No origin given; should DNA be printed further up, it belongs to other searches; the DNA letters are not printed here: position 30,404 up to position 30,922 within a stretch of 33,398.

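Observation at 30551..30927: Unannotated ribbon-helix-helix gene whose stop overlaps the start of a 73-aa ORF (toxin-antitoxin-like or Arc/Mnt-like switch)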

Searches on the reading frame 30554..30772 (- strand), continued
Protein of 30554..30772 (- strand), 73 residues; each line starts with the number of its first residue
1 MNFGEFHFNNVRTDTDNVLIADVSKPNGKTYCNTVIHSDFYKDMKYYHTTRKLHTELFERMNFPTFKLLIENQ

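Call 89: search_protein_families(library=phrogs, proteins=[L013:5452-8283:+, L001:6306-8240:+], max_evalue=0.001)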
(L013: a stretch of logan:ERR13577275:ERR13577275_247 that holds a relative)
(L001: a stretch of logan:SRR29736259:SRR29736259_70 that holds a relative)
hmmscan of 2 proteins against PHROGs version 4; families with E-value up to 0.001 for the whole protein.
L013:5452-8283:+ (944 aa): 5 families
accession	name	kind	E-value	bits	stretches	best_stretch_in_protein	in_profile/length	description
phrog_9765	-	DNA, RNA and nucleotide metabolism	8.6e-16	58.1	1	63-196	77-206/939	DNA primase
phrog_256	-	DNA, RNA and nucleotide metabolism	1.1e-11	45.1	1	61-147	60-143/798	DNA helicase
phrog_2135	-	DNA, RNA and nucleotide metabolism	7.8e-10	38.7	1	72-270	508-689/713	DNA primase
phrog_34715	-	unknown function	3.1e-09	37.1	1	49-143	36-128/426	-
phrog_296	-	integration and excision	0.00034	20.4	1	58-141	60-148/626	DNA transposition protein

L001:6306-8240:+ (645 aa): 0 families

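Call 93: find_related_loci(query=A4, collection=genome_contigs, flank=3000)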
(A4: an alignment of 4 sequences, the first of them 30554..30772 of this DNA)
Query A4 (73 aa) in genome_contigs; peptide patterns used: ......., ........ (x = any residue, [..] = any of these).
114 stretches matched a pattern; 1 encode a relative of the query (tblastn E <= 1e-3); 1 distinct loci.
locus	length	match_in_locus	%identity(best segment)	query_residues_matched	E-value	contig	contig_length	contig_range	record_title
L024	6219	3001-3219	100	1-73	6e-49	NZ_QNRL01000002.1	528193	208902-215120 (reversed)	Pseudocitrobacter faecalis strain DSM 27453 Ga0244571_102, whole genome shotgun sequence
